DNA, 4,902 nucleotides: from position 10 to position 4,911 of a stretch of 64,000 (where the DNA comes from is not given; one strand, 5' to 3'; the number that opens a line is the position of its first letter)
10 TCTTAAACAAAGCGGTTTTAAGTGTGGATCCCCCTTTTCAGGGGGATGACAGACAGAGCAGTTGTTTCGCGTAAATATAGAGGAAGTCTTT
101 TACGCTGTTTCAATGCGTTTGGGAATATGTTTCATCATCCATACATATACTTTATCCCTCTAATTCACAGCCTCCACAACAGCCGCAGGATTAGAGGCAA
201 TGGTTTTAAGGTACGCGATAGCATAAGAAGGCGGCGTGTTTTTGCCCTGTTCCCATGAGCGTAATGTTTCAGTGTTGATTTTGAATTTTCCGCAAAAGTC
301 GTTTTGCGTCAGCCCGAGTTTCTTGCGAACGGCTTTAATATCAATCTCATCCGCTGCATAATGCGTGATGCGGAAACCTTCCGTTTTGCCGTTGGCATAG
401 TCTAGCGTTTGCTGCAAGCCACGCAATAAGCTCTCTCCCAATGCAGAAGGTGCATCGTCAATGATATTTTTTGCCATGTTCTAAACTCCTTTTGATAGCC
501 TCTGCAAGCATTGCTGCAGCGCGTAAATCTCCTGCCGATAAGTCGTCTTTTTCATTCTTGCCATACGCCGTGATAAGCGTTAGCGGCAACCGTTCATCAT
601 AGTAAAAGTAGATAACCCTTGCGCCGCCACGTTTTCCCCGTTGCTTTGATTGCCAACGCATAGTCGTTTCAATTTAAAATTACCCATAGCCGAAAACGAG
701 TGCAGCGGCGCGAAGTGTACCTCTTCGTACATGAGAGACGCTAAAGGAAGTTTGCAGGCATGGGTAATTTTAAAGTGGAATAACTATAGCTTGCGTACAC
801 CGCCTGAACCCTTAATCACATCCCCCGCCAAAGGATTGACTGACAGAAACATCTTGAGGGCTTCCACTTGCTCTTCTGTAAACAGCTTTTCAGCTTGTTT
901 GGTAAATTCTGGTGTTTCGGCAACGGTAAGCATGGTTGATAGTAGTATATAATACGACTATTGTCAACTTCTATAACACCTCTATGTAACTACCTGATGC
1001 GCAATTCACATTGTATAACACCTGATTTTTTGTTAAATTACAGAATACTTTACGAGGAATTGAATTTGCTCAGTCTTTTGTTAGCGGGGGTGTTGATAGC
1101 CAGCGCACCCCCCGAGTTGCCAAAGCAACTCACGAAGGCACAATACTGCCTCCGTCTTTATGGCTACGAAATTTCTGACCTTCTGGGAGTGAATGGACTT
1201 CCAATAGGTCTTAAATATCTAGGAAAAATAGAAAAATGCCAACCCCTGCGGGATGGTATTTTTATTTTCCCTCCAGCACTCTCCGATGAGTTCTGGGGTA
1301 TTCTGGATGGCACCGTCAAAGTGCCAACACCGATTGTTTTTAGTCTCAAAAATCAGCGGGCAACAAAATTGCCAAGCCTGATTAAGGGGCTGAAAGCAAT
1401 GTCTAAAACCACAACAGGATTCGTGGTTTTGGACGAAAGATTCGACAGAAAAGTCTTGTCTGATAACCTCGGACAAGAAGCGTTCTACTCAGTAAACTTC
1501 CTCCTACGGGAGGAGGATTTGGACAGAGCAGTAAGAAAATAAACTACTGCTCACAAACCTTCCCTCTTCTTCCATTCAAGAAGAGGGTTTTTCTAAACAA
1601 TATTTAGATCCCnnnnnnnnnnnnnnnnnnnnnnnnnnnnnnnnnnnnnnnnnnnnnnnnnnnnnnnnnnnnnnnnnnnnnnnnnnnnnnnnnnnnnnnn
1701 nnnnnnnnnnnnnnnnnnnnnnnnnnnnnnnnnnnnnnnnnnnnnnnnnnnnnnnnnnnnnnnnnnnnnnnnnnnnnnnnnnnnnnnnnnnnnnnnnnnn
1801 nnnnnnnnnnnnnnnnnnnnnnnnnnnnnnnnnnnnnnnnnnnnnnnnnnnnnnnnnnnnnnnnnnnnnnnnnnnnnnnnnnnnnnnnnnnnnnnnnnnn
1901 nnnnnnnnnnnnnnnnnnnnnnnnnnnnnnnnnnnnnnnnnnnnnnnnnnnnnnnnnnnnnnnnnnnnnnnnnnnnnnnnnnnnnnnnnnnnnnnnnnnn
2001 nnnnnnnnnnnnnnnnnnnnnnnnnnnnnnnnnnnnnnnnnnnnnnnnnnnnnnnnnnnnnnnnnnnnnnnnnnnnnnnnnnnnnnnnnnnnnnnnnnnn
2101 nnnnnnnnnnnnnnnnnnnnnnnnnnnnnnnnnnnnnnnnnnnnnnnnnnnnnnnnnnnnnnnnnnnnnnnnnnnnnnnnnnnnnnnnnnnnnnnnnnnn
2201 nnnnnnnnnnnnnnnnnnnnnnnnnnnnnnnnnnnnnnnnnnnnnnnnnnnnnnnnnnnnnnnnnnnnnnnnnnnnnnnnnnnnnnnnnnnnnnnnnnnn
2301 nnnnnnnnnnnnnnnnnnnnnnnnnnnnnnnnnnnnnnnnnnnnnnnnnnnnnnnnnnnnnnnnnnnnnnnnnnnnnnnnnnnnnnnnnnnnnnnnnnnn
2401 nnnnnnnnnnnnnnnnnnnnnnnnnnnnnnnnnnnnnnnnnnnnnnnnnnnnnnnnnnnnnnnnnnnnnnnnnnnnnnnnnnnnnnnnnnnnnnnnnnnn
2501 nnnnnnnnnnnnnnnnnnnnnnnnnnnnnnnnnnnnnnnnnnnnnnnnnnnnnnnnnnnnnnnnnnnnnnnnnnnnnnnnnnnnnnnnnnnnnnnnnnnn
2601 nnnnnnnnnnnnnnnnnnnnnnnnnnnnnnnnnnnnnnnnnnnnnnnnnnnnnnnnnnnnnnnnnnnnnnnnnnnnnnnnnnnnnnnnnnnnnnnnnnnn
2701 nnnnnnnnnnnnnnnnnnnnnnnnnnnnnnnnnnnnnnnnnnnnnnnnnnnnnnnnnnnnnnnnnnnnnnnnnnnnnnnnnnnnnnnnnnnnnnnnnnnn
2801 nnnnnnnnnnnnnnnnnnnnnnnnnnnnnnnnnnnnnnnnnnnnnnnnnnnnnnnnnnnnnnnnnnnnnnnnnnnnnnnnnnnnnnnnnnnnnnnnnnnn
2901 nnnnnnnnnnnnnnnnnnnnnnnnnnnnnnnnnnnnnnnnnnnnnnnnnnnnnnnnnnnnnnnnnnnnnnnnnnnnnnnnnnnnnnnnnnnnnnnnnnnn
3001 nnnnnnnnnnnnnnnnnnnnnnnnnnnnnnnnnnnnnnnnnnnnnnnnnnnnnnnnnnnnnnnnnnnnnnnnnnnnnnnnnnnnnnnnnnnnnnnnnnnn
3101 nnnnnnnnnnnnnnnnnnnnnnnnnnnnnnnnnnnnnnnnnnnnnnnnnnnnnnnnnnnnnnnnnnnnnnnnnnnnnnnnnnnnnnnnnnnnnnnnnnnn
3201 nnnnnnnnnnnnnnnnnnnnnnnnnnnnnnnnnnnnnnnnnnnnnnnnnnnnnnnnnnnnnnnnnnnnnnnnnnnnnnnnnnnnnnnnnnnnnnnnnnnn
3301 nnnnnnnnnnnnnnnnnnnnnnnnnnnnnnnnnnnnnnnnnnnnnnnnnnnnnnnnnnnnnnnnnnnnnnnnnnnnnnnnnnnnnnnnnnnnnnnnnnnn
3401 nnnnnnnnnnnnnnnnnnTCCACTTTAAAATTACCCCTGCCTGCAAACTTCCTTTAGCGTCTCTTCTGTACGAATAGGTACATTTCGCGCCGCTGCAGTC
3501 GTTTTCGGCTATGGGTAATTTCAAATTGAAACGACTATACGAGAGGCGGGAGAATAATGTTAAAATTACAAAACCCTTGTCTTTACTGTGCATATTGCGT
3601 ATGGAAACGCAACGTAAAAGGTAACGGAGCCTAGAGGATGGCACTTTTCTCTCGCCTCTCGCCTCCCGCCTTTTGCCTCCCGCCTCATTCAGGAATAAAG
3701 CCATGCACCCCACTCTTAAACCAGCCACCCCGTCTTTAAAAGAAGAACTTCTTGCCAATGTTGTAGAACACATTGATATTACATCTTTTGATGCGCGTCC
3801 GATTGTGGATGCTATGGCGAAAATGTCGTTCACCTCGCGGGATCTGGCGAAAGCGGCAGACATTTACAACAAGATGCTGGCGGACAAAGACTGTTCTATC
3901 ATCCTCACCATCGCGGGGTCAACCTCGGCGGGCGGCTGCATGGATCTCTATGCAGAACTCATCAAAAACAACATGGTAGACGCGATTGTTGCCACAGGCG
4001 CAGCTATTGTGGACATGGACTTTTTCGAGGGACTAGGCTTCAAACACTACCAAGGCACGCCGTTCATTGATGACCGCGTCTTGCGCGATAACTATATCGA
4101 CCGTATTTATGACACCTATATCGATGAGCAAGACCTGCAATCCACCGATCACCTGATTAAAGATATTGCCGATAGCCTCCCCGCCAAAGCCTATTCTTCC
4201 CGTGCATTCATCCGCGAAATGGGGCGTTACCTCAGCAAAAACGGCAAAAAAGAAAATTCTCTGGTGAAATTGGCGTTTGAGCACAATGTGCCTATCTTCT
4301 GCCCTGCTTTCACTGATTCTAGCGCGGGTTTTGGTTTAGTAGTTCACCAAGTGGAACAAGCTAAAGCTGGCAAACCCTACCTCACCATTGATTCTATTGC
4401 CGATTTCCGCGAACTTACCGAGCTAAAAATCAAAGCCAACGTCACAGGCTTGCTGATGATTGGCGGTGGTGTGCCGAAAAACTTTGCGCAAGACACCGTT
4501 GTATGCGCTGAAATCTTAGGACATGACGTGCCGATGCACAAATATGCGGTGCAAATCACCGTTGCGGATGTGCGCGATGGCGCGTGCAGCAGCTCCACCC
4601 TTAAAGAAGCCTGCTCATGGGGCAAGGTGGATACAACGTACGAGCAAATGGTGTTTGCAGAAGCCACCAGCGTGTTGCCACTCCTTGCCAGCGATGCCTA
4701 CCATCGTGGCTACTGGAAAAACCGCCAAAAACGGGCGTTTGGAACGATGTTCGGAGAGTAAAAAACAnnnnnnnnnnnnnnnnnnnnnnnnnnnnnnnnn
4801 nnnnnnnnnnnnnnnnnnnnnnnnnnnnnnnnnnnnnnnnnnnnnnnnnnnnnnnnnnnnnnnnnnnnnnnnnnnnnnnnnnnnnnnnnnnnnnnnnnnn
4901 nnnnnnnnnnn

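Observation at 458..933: higB-like toxin gene split by element copy 1, leaving its antitoxin intact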

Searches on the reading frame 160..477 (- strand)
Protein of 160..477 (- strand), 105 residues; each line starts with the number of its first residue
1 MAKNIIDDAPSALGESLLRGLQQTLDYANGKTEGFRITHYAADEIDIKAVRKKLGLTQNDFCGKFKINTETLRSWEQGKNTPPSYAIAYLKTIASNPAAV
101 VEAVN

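Call 9: search_protein_families(library=pfam, proteins=[window:163-477:-], max_evalue=0.1)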
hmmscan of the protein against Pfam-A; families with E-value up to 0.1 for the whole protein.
seq(105 aa): 6 families
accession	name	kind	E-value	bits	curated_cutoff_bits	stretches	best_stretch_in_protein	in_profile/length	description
PF01381.28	HTH_3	-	9.5e-06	26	23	1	47-82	1-36/55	Helix-turn-helix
PF15731.11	MqsA_antitoxin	-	4.5e-05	24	30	1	37-98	64-125/131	Antitoxin component of bacterial toxin-antitoxin system, MqsA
PF12844.13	HTH_19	-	0.00046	20.5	30.2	1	47-85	4-41/64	Helix-turn-helix domain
PF22495.2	HTH_92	-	0.0048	16.6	27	1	48-86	1-39/45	RsaL-like HTH domain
PF13560.12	HTH_31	-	0.017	15.8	27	1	48-85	7-44/64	Helix-turn-helix domain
PF13413.12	HTH_25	-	0.026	14.8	24.6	1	48-95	3-53/62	Helix-turn-helix domain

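Call 10: search_protein_families(library=ncbifam, proteins=[window:163-477:-], max_evalue=0.1)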
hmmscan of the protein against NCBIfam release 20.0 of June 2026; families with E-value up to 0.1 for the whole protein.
seq(105 aa): 10 families
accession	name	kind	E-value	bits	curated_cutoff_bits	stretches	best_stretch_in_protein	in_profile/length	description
NF041265.1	NadS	equivalog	2e-11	44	60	1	18-99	8-87/94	NadS family protein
TIGR03830.1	CxxCG_CxxCG_HTH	subfamily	2.9e-08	33.6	61.8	1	44-100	67-123/127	type II TA system antitoxin MqsA family protein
TIGR03070.1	couple_hipB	subfamily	5.3e-06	26.3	71.65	1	47-82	7-42/58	type II toxin-antitoxin system Y4mF family antitoxin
NF041951.1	phage_RstR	subfamily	1.1e-05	25.7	80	1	47-94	7-51/108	RstR family transcriptional repressor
NF007481.0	PRK10072.1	equivalog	0.00017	22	110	1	32-98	23-89/96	HTH-type transcriptional regulator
NF040522.1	VC1465_fam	subfamily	0.00022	21.3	70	1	47-94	1-48/111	VC1465 family Xer recombination activation factor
NF047542.1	telomere_Tap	equivalog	0.0024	16.7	600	1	49-90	24-66/695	telomere-associated protein Tap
NF007257.0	PRK09706.1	subfamily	0.0027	17.5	101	1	47-85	10-48/135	transcriptional repressor DicA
TIGR00270.2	TIGR00270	equivalog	0.022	14.6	110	1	46-83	79-116/159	multiprotein bridging factor aMBF1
NF047948.1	male_kill_WMK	equivalog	0.086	12.3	300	1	47-83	10-46/300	WO male-killing family protein Wmk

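Call 19: list_cluster_members(proteins=[P0001, window:160-477:-, window:1613-3418:-, window:458-661:-, window:784-933:-])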
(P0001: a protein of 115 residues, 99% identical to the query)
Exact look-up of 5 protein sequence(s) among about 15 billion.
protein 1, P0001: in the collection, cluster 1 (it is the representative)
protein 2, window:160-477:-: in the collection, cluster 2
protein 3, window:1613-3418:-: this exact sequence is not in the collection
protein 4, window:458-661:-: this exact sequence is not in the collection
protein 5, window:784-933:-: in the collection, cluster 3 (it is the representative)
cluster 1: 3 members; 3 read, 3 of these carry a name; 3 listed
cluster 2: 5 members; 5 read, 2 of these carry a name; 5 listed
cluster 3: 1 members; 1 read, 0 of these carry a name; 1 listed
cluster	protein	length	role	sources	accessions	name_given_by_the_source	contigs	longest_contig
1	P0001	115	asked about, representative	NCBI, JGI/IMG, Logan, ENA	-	mRNA-degrading endonuclease RelE of RelBE toxin-antitoxin system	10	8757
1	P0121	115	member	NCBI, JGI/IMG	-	mRNA-degrading endonuclease RelE of RelBE toxin-antitoxin system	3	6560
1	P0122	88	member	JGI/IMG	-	hypothetical protein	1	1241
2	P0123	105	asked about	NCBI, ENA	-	-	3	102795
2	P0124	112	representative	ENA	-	-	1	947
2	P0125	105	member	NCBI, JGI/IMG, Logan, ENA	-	putative transcriptional regulator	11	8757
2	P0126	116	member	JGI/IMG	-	putative transcriptional regulator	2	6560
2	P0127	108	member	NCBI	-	-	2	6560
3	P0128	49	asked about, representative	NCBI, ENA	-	-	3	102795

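Call 28: search_solved_structures(query=window:160-477:-, max_evalue=0.01, show_alignments=1)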
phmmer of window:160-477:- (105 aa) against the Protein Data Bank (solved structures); distinct sequences matched with E-value up to 0.01: 5.
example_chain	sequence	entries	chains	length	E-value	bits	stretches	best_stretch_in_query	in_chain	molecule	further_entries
2ppx_A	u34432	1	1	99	1.1e-09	41.5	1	47-103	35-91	Uncharacterized protein Atu1735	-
5jaa_A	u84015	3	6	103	0.00017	24.9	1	43-99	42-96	Antitoxin igA-2 | Antitoxin HigA-2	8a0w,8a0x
5j9i_A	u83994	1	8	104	0.00017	24.9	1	43-99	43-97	Antitoxin igA-2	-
9tv9_A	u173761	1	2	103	0.0002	24.7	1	46-99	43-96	Antitoxin HigA-2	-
8tac_A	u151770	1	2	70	0.0097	19.3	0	46-93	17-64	DBP48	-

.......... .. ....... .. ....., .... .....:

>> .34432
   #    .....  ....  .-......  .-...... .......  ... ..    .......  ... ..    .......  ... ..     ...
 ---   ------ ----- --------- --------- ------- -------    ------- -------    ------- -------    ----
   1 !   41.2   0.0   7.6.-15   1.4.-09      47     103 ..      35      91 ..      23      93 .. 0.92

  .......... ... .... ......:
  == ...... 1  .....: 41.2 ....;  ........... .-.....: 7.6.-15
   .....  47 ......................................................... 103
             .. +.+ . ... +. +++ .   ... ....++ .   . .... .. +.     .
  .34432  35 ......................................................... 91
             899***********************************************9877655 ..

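Call 62: find_encoding_contigs(protein=P0121, flank=3000, max_places=5)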
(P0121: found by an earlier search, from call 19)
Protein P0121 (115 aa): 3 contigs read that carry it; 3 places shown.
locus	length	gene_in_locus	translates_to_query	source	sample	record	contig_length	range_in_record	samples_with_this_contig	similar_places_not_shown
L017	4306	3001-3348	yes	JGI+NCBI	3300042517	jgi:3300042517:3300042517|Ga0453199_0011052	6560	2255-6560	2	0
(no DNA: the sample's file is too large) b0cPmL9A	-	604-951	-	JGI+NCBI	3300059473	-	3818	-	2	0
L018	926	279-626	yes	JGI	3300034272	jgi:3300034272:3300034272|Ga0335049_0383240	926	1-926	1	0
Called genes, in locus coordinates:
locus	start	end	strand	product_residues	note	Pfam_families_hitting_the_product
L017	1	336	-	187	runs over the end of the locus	PF00258:Flavodoxin_1, PF12724:Flavodoxin_5, PF03358:FMN_red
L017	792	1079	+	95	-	PF06961:DUF1294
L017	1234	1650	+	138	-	-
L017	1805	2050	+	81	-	-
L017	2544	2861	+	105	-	-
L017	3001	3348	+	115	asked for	PF06296:RelE (weak)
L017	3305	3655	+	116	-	PF15731:MqsA_antitoxin (weak), PF01381:HTH_3 (weak)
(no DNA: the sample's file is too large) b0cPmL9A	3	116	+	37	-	?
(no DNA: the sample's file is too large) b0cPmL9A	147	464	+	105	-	-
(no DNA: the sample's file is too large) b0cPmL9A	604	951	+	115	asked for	PF06296:RelE (weak)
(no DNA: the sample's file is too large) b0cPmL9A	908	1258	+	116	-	PF15731:MqsA_antitoxin (weak), PF01381:HTH_3 (weak)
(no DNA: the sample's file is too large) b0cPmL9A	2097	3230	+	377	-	-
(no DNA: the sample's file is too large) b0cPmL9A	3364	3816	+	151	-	?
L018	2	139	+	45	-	?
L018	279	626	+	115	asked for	PF06296:RelE (weak)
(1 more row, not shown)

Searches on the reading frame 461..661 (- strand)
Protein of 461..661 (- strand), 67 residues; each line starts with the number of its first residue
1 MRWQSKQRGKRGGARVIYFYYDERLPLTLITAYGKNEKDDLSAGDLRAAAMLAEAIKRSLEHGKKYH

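Call 9: search_protein_families(library=pfam, proteins=[window:461-661:-], max_evalue=0.1)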
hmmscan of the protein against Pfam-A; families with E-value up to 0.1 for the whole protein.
seq(67 aa): 1 family
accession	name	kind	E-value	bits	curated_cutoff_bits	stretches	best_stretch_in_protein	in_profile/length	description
PF06296.18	RelE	-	0.00047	20.8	27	1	2-57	47-101/120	RelE toxin of RelE / RelB toxin-antitoxin system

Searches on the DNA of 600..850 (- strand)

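Call 31: search_dna_similar(query=window:655-792:-, collection=plasmids, mode=distant, max_evalue=0.01)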
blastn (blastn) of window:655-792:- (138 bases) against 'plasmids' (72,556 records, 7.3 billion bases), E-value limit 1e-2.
No match.

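Call 65: search_rna_families(source=window, start=600, end=850, threshold=evalue, max_evalue=1)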
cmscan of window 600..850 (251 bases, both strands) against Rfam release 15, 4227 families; matches with E-value up to 1: 0.
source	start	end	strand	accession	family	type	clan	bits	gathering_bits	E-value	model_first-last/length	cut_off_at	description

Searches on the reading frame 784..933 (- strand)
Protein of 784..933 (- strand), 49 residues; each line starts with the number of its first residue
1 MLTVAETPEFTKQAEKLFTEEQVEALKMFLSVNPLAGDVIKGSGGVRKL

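Call 9: search_protein_families(library=pfam, proteins=[window:787-933:-], max_evalue=0.1)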
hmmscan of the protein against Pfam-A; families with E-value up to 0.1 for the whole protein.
seq(49 aa): 1 family
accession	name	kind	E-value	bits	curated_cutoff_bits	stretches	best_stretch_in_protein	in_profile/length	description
PF20982.2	CSS_CxxC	-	0.079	13.5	27.3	1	5-41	88-124/132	CSS_CxxC domain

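Call 20: find_encoding_contigs(protein=window:784-933:-, flank=3000, max_places=10)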
Protein window:784-933:- (49 aa): 4 contigs read that carry it; 1 place shown.
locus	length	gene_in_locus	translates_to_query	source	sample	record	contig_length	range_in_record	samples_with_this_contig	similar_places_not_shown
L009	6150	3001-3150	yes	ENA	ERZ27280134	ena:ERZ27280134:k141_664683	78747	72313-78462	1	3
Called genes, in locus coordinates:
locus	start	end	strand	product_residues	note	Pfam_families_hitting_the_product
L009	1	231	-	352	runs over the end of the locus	PF01916:DS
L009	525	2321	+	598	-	PF01368:DHH, PF02272:DHHA1, PF17768:RecJ_OB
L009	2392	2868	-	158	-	-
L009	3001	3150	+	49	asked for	-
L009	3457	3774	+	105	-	PF01381:HTH_3 (weak)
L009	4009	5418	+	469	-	PF00890:FAD_binding_2 (weak), PF01134:GIDA (weak), PF07992:Pyr_redox_2, PF12831:FAD_oxidored, PF13450:NAD_binding_8 (weak), PF13738:Pyr_redox_3 (weak), PF00070:Pyr_redox, PF02852:Pyr_redox_dim, +3 more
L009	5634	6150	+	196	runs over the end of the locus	-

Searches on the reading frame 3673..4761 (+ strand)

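Call 76: search_protein_families(library=pfam, proteins=[window:3673-4761:+], max_evalue=0.001)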
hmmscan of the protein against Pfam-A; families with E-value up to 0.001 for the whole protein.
window:3673-4761:+ (362 aa): 1 family
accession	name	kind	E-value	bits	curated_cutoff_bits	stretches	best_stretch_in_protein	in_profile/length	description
PF01916.23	DS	-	6e-93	311.7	27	1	44-340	2-286/288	Deoxyhypusine synthase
